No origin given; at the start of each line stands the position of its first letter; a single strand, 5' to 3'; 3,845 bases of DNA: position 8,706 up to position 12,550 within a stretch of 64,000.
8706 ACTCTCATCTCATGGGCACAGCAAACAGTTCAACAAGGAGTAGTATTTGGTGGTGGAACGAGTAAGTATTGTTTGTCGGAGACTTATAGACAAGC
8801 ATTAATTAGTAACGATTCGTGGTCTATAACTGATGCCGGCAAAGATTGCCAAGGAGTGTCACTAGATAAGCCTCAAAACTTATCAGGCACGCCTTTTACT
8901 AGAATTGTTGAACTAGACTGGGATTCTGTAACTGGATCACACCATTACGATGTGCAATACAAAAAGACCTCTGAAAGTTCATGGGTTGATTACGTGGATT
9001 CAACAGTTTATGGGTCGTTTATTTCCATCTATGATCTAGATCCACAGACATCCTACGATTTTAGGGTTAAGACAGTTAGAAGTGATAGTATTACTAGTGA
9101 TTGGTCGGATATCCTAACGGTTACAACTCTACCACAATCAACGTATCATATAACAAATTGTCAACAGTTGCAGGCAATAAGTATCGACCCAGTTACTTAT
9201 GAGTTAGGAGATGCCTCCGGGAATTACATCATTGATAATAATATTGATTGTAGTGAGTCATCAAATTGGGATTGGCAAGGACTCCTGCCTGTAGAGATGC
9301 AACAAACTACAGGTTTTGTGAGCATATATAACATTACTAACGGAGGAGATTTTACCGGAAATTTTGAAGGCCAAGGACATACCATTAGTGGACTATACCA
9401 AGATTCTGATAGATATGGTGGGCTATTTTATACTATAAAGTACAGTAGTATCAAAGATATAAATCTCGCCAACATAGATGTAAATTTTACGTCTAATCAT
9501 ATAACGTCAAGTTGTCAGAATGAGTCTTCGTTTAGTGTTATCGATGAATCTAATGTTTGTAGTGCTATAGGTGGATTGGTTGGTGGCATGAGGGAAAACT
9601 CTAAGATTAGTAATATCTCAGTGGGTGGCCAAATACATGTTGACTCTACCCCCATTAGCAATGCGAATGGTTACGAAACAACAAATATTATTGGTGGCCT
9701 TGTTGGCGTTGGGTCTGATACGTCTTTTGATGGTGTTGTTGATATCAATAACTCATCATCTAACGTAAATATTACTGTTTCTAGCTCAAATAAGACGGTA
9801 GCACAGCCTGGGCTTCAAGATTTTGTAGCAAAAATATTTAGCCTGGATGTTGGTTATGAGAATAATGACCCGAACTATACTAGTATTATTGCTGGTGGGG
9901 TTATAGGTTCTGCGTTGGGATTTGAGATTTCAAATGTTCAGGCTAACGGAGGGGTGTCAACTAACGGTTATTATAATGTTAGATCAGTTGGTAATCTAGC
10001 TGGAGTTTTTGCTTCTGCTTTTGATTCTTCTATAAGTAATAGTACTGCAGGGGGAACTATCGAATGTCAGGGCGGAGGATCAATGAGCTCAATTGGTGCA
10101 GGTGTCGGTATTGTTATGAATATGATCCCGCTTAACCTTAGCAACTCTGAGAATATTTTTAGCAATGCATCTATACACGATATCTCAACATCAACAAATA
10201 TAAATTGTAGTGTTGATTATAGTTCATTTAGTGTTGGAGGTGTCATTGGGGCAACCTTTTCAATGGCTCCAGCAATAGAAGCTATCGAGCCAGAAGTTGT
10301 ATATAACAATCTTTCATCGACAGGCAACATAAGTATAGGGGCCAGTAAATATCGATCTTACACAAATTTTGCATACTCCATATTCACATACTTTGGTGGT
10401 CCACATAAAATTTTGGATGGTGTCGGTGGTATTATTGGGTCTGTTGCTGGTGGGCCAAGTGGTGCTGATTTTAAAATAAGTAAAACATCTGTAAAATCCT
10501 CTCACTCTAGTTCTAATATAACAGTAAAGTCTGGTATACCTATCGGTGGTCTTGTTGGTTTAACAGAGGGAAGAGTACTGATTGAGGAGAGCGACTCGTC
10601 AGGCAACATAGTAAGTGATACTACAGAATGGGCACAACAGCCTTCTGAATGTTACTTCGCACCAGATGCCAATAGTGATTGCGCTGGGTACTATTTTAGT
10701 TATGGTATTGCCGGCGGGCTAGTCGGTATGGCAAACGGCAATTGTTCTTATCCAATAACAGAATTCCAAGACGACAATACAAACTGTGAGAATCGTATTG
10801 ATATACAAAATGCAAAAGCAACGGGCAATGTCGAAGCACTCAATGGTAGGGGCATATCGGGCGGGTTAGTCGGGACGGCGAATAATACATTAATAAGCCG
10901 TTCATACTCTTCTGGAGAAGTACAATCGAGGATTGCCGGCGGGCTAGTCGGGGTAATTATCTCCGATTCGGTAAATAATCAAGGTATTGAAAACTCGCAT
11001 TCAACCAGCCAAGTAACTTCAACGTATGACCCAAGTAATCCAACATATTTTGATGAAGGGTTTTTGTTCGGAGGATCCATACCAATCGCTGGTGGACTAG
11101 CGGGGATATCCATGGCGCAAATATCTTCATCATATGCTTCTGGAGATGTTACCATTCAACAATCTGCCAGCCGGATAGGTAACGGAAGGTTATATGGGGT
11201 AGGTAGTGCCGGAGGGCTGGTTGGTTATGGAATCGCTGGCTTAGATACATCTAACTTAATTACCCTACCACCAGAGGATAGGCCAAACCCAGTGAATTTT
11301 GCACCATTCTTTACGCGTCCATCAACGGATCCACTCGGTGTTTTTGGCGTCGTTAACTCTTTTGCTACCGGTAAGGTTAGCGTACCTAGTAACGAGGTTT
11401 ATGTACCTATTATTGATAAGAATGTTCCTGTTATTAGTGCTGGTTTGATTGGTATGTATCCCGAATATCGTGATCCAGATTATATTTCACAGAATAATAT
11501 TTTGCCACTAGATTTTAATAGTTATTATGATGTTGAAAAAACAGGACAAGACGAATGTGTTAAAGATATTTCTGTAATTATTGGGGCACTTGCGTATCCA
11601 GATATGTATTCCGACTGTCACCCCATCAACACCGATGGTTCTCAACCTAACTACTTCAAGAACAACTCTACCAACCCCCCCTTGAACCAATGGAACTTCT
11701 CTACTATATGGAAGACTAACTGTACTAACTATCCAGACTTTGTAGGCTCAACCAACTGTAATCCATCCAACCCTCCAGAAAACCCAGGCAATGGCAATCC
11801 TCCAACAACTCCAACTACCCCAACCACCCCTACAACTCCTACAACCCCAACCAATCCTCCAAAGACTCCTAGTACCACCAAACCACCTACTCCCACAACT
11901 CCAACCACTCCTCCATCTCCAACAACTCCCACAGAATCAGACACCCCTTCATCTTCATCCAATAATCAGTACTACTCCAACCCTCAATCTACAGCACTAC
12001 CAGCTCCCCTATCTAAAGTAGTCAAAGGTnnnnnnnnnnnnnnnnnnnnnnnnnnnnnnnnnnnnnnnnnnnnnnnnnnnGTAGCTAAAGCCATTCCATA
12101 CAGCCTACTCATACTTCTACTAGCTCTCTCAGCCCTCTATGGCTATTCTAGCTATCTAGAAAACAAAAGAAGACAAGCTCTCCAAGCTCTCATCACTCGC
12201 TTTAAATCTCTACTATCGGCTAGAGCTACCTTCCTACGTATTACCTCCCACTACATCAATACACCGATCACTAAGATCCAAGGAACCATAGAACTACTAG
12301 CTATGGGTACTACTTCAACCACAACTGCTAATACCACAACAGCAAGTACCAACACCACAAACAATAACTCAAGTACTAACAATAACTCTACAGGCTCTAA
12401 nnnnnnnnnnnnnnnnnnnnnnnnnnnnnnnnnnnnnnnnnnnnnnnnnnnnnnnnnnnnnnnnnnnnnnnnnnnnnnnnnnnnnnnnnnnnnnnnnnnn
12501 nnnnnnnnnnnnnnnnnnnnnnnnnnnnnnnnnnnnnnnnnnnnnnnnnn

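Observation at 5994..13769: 2,591-aa chimera: giant adhesin-like ectodomain covalently fused to a histidine-kinase transmitter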

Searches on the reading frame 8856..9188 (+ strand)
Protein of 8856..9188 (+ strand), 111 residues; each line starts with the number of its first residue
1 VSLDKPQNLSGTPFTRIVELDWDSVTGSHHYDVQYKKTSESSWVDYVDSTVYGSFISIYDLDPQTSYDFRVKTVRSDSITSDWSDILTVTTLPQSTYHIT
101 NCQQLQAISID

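Call 84: search_protein_families(library=pfam, proteins=[window:8856-9188:+], max_evalue=10)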
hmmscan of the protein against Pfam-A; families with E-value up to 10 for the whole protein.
window:8856-9188:+ (111 aa): 8 families
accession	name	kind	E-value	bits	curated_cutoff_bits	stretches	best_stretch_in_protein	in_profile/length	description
PF00041.27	fn3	-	1.1e-05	25.9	25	1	6-89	3-83/84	Fibronectin type III domain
PF21605.3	CRLF2-like_D2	-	1.4e-05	25.5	27.3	1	27-86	26-88/94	Cytokine receptor-like factor 2-like, D2 domain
PF25059.1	FN3_DSCAM-DSCAML_C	-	1.5e-05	25.7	39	1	29-90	21-81/89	DSCAM/DSCAML C-terminal Fn3-like domain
PF16656.11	Pur_ac_phosph_N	-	0.011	16.7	30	1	29-91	26-93/93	Purple acid Phosphatase, N-terminal domain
PF09294.16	Interfer-bind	-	0.02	15.6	21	1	26-85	39-97/104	Interferon-alpha/beta receptor, fibronectin type III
PF01108.23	Tissue_fac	-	0.039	14.2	27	1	3-47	22-69/107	Tissue factor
PF25788.1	Ig_Rha78A_N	-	0.044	14.5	27.4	1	59-91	69-101/105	Rha78A-like, N-terminal immunoglobulin domain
PF03783.19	CsgG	-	0.06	13.1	20.8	1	54-108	10-65/210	Curli production assembly/transport component CsgG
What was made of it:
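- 8871..9122 (+): FN3 domain (aa 960-1043). Pfam fn3 E 1.1e-5, 25.9 bits (call 84)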

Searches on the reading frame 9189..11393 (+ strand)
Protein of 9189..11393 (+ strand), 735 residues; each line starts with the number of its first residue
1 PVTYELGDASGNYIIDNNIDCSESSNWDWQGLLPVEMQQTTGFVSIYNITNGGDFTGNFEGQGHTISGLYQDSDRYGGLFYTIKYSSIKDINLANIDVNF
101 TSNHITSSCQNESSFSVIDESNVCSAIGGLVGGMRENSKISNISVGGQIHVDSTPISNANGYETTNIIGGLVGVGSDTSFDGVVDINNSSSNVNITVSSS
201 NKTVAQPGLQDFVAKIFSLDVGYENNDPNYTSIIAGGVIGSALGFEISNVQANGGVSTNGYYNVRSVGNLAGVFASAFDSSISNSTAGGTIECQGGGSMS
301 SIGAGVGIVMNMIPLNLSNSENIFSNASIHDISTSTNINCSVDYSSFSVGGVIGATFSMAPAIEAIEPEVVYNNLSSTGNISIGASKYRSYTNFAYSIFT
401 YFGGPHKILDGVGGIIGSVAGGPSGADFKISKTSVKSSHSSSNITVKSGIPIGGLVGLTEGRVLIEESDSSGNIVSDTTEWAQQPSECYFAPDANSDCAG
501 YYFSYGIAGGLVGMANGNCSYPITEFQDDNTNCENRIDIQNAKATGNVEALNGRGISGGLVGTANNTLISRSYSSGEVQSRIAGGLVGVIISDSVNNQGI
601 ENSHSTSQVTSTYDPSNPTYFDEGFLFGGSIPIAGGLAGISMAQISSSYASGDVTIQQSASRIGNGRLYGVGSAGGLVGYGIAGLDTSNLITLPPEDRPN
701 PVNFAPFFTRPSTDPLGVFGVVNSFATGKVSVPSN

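Call 84: search_protein_families(library=pfam, proteins=[window:9189-11393:+], max_evalue=10)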
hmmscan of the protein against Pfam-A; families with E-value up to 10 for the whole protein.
window:9189-11393:+ (735 aa): 2 families
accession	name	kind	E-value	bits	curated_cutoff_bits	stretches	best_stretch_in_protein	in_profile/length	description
PF07581.17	Glug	-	0.077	13.9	20.5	5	634-655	5-28/28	The GLUG motif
PF05342.19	Peptidase_M26_N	-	0.1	12.2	27.7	1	53-122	185-247/250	M26 IgA1-specific Metallo-endopeptidase N-terminal region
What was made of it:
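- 9570..11237 (+): GLUG-like region with 11 GG[LVI]xG motifs (aa 1193-1748). Pfam GLUG and M26_N are only sub-threshold (call 84).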

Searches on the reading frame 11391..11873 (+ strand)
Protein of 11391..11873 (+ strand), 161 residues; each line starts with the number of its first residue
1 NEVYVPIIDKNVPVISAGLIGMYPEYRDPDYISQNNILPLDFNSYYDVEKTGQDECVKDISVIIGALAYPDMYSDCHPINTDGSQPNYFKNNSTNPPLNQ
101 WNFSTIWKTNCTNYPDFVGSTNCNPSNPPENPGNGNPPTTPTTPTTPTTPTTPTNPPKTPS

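Call 84: search_protein_families(library=pfam, proteins=[window:11391-11873:+], max_evalue=10)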
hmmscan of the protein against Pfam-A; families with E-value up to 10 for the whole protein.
window:11391-11873:+ (161 aa): 1 family
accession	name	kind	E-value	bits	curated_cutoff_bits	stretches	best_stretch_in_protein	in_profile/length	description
PF07983.18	X8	-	0.077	14.1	25.7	1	21-56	37-69/76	X8 domain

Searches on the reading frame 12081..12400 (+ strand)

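Call 4: search_protein_families(library=pfam, proteins=[window:12081-12400:+], max_evalue=10)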
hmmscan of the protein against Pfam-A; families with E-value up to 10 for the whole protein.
window:12081-12400:+ (106 aa): 2 families
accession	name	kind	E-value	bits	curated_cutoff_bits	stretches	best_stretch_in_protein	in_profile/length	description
PF00512.31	HisKA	-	2.2e-06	28.1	26.9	1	47-79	1-31/66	His Kinase A (phospho-acceptor) domain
PF22038.1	PRC2_EED_ins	-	0.66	10.5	27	1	74-106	66-98/146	Polycomb protein EED insertion domain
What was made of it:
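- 12159..12305 (+): DHp1 helix alpha1 (aa 2056-2104) with H-box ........; the His2086 codon is 12249-12251. HisKA match (call 4).
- On HisKA-type sensor histidine kinase: The HisKA fragment hit scores 28.1 bits against a cut-off of 26.9 (call 4).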
